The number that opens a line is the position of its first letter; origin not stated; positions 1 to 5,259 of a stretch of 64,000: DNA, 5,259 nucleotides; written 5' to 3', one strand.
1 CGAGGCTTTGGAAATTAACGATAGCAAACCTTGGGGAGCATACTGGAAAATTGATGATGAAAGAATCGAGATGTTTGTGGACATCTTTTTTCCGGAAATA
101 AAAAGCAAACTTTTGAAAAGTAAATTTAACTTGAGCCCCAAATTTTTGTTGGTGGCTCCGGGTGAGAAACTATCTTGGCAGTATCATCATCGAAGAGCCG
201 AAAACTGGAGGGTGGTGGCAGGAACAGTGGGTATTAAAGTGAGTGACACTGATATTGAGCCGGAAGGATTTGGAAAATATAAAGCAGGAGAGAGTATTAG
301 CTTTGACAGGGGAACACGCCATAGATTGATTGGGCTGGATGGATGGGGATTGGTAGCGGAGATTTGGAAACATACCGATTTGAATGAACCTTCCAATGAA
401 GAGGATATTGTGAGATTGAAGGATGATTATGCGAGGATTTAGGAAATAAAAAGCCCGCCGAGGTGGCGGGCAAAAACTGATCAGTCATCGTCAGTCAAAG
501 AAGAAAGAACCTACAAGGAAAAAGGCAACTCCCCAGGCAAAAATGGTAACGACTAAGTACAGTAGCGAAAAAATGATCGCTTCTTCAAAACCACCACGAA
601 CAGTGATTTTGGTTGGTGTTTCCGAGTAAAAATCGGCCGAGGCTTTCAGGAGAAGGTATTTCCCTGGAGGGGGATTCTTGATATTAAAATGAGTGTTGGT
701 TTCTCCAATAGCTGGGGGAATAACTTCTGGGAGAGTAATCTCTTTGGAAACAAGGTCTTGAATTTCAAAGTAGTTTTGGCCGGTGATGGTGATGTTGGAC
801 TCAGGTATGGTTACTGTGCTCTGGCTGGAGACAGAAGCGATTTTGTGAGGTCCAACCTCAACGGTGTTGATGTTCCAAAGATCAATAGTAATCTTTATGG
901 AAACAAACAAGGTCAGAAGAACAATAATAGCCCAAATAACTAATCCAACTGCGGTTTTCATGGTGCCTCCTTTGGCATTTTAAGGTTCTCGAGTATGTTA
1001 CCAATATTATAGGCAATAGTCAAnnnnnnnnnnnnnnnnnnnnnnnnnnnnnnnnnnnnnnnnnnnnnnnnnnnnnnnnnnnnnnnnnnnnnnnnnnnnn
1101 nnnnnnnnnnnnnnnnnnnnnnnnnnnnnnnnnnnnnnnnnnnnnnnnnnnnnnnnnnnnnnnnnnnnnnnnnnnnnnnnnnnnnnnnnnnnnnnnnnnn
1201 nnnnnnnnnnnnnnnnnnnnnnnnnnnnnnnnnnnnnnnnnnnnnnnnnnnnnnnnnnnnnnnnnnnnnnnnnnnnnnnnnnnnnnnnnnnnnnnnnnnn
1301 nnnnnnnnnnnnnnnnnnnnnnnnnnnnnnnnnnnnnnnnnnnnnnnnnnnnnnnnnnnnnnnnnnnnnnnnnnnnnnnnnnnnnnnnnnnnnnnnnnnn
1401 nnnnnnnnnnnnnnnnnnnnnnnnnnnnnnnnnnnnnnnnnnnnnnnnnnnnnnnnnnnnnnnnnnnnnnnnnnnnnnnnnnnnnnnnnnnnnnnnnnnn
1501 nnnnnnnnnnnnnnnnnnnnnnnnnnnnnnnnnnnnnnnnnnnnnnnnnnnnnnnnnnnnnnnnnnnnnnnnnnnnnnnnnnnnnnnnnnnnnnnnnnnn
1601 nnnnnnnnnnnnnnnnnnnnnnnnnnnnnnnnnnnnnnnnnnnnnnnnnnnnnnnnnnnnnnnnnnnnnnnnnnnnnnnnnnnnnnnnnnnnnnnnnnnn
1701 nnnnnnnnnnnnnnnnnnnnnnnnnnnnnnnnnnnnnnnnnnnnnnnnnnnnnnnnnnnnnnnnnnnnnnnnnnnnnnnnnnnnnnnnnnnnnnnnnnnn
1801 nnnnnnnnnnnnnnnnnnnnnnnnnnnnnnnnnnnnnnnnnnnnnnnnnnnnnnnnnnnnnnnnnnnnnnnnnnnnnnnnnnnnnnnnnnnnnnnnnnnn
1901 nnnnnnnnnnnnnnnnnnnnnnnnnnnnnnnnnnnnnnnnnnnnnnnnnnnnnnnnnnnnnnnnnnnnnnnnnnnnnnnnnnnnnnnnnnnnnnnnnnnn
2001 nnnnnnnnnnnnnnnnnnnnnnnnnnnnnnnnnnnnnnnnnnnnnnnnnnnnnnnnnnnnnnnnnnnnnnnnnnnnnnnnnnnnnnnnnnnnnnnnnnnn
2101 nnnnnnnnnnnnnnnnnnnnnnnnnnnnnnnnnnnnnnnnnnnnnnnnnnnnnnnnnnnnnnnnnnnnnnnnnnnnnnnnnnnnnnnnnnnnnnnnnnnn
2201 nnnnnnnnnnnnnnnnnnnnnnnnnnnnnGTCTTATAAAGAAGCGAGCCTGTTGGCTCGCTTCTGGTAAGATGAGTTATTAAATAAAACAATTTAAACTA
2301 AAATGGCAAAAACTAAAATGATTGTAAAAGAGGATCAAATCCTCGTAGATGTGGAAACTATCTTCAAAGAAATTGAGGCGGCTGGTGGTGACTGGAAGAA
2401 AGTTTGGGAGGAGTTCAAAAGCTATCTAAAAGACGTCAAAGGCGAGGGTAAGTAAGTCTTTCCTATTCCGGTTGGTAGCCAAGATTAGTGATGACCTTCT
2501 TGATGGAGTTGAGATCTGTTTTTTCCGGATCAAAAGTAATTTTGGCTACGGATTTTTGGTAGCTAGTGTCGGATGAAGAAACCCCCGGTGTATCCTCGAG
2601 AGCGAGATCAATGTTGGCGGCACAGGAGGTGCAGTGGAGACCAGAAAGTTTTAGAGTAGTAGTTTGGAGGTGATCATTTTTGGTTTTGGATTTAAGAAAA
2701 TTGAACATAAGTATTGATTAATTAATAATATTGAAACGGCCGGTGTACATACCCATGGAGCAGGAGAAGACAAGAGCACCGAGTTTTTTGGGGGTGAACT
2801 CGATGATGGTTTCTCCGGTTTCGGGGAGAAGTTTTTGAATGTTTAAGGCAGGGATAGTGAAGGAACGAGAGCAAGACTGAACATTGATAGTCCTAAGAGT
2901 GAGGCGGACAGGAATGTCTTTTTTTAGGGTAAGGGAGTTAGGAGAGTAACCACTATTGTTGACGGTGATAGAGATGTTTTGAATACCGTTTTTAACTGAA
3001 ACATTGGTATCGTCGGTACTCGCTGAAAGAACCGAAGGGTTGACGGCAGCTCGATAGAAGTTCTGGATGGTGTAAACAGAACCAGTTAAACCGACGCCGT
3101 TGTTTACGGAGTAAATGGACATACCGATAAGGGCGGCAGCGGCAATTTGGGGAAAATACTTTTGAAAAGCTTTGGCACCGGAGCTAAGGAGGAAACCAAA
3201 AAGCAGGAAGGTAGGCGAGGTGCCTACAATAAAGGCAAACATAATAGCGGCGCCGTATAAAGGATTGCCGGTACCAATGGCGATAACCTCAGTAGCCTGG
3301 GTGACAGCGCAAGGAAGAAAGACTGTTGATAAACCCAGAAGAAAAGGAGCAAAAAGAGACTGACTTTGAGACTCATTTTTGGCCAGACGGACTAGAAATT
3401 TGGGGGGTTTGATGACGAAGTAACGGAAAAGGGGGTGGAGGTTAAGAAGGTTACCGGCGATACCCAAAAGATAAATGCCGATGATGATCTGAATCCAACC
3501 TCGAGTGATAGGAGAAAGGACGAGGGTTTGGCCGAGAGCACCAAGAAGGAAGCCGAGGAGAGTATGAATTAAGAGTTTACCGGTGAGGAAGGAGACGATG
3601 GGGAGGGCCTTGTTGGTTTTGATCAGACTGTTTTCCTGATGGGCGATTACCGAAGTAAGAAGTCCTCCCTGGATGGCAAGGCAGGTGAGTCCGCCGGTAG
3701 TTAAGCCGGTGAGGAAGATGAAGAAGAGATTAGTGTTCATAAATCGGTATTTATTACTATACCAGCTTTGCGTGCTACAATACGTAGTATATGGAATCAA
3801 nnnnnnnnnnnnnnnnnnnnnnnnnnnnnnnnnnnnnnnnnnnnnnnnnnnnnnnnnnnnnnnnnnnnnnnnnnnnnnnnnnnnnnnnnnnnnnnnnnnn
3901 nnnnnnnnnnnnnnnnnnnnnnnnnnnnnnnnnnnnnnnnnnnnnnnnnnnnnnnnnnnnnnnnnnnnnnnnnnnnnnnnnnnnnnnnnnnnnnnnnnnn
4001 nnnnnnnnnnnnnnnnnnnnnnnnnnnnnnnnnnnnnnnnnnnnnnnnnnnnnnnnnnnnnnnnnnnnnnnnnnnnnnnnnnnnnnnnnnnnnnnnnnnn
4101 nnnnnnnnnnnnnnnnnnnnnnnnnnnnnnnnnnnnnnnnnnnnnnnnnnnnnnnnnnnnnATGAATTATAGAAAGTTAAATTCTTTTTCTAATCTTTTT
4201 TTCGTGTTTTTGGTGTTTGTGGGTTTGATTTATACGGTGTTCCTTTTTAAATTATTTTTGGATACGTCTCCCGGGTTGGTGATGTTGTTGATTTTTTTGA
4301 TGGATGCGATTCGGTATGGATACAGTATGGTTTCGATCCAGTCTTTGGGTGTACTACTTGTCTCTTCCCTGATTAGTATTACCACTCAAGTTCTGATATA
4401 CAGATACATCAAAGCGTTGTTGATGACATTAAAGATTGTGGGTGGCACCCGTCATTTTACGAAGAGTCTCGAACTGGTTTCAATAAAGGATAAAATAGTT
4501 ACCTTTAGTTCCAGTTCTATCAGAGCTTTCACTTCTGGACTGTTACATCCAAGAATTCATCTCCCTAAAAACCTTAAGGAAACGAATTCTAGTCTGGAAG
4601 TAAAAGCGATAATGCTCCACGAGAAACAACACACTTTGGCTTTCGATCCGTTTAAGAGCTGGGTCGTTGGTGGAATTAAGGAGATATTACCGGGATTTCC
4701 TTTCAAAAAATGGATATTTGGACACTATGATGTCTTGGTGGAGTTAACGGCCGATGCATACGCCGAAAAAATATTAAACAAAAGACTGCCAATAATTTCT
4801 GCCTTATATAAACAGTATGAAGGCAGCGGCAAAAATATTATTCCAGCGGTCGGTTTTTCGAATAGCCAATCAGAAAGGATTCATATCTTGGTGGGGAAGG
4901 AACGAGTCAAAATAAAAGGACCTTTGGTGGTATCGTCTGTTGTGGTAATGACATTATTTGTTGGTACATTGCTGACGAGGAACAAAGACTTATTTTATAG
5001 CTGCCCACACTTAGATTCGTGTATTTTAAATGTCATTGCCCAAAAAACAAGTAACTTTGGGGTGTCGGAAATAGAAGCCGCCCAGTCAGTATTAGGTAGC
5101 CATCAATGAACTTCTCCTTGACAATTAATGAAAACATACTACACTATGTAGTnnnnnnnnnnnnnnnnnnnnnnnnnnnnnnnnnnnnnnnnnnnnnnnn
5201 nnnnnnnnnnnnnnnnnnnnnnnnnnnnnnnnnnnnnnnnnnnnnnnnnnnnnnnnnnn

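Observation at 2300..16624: Copper/heavy-metal island built around unusual HMA-DsbD_2-cupredoxin fusions and a BlaI/BlaR1-type regulatory pair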

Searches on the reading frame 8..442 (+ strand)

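Call 97: search_protein_families(library=pfam, proteins=[window:8-442:+], max_evalue=0.0001)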
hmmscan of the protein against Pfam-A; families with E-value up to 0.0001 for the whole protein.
window:8-442:+ (144 aa): 2 families
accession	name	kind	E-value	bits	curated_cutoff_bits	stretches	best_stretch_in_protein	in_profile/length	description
PF01050.24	MannoseP_isomer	-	7.1e-10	39.5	23.6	1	18-139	4-116/116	Mannose-6-phosphate isomerase C-terminal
PF07883.17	Cupin_2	-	2.2e-06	27.7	27.2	1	48-108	4-57/70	Cupin domain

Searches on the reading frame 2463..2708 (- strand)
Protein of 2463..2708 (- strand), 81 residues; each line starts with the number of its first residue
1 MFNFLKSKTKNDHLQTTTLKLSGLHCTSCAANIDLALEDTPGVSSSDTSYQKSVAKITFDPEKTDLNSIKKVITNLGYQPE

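Call 4: search_protein_families(library=pfam, proteins=[window:2463-2708:-], max_evalue=0.01)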
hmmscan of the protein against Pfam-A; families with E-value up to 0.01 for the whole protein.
window:2463-2708:- (81 aa): 1 family
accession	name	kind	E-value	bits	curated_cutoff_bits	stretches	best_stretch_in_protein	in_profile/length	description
PF00403.32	HMA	-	6.2e-15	55.8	24.8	1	18-79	1-62/62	Heavy-metal-associated domain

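Call 37: search_protein_families(library=ncbifam, proteins=[window:2463-2708:-], max_evalue=0.001)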
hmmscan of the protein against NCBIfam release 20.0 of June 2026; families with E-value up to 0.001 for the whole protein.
window:2463-2708:- (81 aa): 13 families
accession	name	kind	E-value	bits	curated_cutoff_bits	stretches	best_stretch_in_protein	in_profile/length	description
NF033556.1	MerTP_fusion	equivalog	1.4e-16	60.6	180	1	9-79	114-184/186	mercuric transport protein MerTP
NF041115.1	UxxU_metal_bind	equivalog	1.8e-14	53.6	95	1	15-79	4-68/74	metal-binding (seleno)protein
NF033794.2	chaper_CopZ_Eh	exception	4.2e-11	42.8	95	1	18-80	3-65/68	copper chaperone CopZ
TIGR02052.1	MerP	equivalog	6.1e-11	42.7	92.55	1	14-78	22-86/92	mercury resistance system periplasmic binding protein MerP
NF033795.1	chaper_CopZ_Bs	exception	2.5e-10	40.4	91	1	17-79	2-64/66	copper chaperone CopZ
NF010311.1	PRK13748.1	subfamily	9.9e-10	37.9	600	1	18-80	2-63/560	mercury(II) reductase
NF045683.1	MerT_CopZ_Se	exception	1.1e-09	38.2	375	1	10-79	157-226/235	MerT/CopZ fusion-like heavy metal transport selenoprotein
NF047957.1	CopZ_AFE_1862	equivalog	1.6e-07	31.6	85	1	17-79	1-60/62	CopZ family metallochaperone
TIGR00003.1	TIGR00003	subfamily_domain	3.9e-07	30.2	62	1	18-79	3-64/66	copper ion binding protein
NF033553.1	MerP_Gpos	exception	1e-06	28.5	110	1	8-79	38-110/112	mercury resistance system substrate-binding protein MerP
NF007952.0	PRK10671.1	equivalog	0.00023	19.4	1316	1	15-79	3-62/838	copper-exporting P-type ATPase CopA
NF008262.1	PRK11033.1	equivalog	0.00037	19.1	1005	1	10-79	36-103/731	zinc/cadmium/mercury/lead-transporting ATPase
NF033781.1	chaper_CopP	exception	0.0006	19.9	112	1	18-79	3-63/65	copper-binding metallochaperone CopP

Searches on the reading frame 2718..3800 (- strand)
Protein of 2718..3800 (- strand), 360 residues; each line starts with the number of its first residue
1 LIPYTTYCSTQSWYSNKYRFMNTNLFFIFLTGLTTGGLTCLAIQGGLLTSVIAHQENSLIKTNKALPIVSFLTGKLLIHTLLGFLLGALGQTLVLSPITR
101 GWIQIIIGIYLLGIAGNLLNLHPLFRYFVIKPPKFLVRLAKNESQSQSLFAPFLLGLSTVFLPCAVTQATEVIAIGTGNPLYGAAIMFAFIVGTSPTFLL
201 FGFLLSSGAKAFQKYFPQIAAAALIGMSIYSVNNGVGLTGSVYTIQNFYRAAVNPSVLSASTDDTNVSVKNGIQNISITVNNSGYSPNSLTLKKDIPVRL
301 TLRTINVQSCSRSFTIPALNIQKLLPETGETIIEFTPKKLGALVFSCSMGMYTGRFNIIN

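Call 4: search_protein_families(library=pfam, proteins=[window:2718-3800:-], max_evalue=0.01)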
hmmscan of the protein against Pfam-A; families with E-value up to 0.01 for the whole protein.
window:2718-3800:- (360 aa): 3 families
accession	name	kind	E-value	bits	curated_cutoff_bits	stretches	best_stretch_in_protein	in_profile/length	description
PF13386.12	DsbD_2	-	3.6e-28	99.2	24.9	1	28-230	2-199/199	Cytochrome C biogenesis protein transmembrane region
PF13473.12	Cupredoxin_1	-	1.4e-11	44.7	27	1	270-354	17-100/104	Cupredoxin-like domain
PF02683.22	DsbD_TM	-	9.4e-05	22.2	27.1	1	25-205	5-185/219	Cytochrome C biogenesis protein transmembrane domain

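Call 6: search_protein_families(library=ncbifam, proteins=[window:2718-3800:-], max_evalue=0.01)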
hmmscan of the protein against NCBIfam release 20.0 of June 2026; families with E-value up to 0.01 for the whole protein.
window:2718-3800:- (360 aa): 1 family
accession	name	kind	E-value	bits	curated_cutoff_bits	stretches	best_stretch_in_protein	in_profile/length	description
TIGR03096.1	nitroso_cyanin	equivalog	0.00035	20.3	142.85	1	271-349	44-120/135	nitrosocyanin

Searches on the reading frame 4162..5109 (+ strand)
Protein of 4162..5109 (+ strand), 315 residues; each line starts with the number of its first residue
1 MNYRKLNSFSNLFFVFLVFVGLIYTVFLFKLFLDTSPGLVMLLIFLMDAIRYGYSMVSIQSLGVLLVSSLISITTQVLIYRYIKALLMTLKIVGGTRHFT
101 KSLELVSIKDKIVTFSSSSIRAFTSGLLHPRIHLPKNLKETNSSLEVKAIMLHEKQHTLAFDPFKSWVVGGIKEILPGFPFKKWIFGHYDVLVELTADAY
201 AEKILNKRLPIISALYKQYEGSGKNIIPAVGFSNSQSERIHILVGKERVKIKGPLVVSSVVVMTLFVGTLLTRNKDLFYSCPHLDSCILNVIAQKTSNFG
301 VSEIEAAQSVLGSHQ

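Call 4: search_protein_families(library=pfam, proteins=[window:4162-5109:+], max_evalue=0.01)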
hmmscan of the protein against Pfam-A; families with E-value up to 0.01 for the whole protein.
window:4162-5109:+ (315 aa): 2 families
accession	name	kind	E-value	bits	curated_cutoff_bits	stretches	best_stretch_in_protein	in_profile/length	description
PF05569.17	Peptidase_M56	-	1.5e-05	24.8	31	1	99-206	144-252/296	BlaR1 peptidase M56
PF01435.24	Peptidase_M48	-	0.0084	16.4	20.3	0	112-171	27-89/186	Peptidase family M48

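Call 6: search_protein_families(library=ncbifam, proteins=[window:4162-5109:+], max_evalue=0.01)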
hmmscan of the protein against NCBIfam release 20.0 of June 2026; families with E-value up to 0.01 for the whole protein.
window:4162-5109:+ (315 aa): 1 family
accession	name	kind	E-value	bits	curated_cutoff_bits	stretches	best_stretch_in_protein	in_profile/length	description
NF000326.1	blaR1_generic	equivalog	4.1e-06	25.4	400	1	56-160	106-209/585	BlaR1 family beta-lactam sensor/signal transducer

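Call 12: find_homologous_proteins(query=window:4162-5109:+, max_evalue=0.001)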
Query window:4162-5109:+ (315 aa): 11 proteins with E <= 0.001 among 2249 candidates.
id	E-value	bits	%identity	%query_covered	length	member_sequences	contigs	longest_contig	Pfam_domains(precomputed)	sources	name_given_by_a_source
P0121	8.9e-199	677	100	100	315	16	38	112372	PF05569.18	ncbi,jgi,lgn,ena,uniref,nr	ncbi:TPA: hypothetical protein DCP77_01430 [Candidatus Collierbacteria bacterium]|uniref:Peptidase M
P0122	4.5e-184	629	91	100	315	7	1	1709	PF05569.18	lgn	-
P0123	2.8e-138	478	69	100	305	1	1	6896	PF05569.18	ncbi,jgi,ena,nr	ncbi:M56 family peptidase [bacterium]|nr:MAG: M56 family peptidase [bacterium]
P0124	7.2e-137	474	67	100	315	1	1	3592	PF05569.18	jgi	jgi:hypothetical protein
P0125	4.5e-134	464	69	95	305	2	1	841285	-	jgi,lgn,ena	-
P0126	2.3e-102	360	54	96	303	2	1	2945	PF01435.25,PF05569.18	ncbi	-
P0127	1.1e-98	348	52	96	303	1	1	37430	PF01435.25,PF05569.18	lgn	-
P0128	1.3e-98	348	53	96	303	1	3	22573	PF01435.25,PF05569.18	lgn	-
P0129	1.2e-97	345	51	96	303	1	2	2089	PF05569.18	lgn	-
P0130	3.9e-95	337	53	94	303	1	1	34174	PF01435.25,PF05569.18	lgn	-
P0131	5.3e-49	185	36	91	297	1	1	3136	PF01435.25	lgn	-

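Call 14: find_encoding_contigs(protein=P0125, flank=10000, max_places=2)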
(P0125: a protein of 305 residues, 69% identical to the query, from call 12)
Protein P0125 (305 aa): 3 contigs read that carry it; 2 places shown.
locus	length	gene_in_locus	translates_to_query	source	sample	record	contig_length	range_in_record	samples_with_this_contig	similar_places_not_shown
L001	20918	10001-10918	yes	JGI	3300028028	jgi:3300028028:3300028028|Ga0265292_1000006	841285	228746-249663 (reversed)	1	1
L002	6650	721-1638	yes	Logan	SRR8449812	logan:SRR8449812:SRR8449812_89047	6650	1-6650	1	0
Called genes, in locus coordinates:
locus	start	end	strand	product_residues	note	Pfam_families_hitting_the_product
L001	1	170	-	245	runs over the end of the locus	PF13672:PP2C_2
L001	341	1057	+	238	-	PF04402:SIMPL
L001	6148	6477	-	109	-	-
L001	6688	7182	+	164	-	PF00565:SNase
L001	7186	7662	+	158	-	-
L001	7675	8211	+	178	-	PF01050:MannoseP_isomer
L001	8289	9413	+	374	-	PF00575:S1, PF23459:S1_RRP5 (faint), PF00575:S1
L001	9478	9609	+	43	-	-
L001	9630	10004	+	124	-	PF03965:Penicillinase_R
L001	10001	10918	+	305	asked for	-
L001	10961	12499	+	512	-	PF00403:HMA, PF13386:DsbD_2, PF13473:Cupredoxin_1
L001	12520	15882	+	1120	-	PF00403:HMA, PF00122:E1-E2_ATPase, PF00702:Hydrolase, PF08282:Hydrolase_3 (faint)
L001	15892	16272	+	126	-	PF03965:Penicillinase_R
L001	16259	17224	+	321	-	PF05569:Peptidase_M56, PF01435:Peptidase_M48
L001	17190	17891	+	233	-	PF13462:Thioredoxin_4, PF01323:DSBA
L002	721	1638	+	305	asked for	-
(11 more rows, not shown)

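Call 15: find_encoding_contigs(protein=P0127, flank=10000, max_places=2)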
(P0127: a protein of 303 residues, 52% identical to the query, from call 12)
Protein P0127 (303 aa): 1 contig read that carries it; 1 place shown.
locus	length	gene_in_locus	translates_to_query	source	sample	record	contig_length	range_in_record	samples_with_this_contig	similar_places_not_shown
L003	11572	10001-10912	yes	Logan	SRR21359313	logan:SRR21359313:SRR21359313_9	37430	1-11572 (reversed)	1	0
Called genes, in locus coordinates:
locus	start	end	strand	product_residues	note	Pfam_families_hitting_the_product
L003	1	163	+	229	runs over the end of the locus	PF04187:Cofac_haem_bdg (faint)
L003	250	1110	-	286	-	PF14337:Abi_alpha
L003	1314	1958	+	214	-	-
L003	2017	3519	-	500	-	-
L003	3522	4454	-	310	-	-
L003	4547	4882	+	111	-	-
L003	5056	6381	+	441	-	PF02195:ParB_N, PF01555:N6_N4_Mtase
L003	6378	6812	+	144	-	PF13022:HTH_Tnp_1_2 (weak)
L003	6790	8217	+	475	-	-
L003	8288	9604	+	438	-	PF00239:Resolvase, PF07508:Recombinase, PF13408:Zn_ribbon_recom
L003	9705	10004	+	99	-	PF03965:Penicillinase_R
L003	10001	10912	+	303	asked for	PF05569:Peptidase_M56, PF01435:Peptidase_M48 (faint)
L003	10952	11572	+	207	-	?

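Call 29: search_solved_structures(query=window:4162-5109:+, max_evalue=1)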
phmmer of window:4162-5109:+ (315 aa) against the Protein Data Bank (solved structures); distinct sequences matched with E-value up to 1: 0.

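Call 40: find_related_loci(query=A3, collection=genome_contigs, flank=7000)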
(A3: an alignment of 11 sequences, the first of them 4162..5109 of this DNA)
Query A3 (315 aa) in genome_contigs; peptide patterns used: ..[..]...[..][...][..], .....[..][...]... (x = any residue, [..] = any of these).
28 stretches matched a pattern; 2 encode a relative of the query (tblastn E <= 1e-3); 2 distinct loci.
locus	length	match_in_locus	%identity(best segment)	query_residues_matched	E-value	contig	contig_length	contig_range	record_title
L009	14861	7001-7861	39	1-288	8e-61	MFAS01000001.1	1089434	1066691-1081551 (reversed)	MAG: Candidatus Collierbacteria bacterium RIFOXYD2_FULL_45_13 RIFOXYD2_FULL_OP11_Collierbacteria_45_13, whole genome sho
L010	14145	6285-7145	36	1-288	5e-57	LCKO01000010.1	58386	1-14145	MAG: Candidatus Collierbacteria bacterium GW2011_GWB2_45_17 UX01_C0010, whole genome shotgun sequence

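Call 87: search_protein_representatives(alignment_id=A7)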
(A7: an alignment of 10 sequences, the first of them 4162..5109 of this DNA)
Query: 10 sequences, 303 profile positions. Proteins with E-value up to 0.001 (for the whole library): 4495; up to 1e-10: 881; up to 1e-30: 66. The best 150 are listed.
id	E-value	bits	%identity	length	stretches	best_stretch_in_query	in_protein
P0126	1.6e-160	549.8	-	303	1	1-303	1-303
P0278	4.5e-93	328.3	-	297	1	1-302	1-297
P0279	5.2e-82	291.9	-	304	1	1-292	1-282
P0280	1.3e-70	254.5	-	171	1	132-302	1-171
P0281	3.6e-67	243.2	-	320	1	1-299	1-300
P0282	4.3e-65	236.4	-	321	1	1-297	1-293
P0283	1.4e-62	228.1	-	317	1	1-299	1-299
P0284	4.6e-61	223.1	-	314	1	1-299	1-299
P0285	2.6e-58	214.1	-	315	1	1-298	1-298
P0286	8.4e-57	209.1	-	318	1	1-297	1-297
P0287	1.8e-56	208.0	-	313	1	1-296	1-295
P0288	2.5e-55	204.3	-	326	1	10-298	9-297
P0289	3.2e-55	204.0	-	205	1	93-291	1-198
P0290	5.5e-55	203.2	-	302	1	1-295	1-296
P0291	6.7e-55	202.9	-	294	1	5-299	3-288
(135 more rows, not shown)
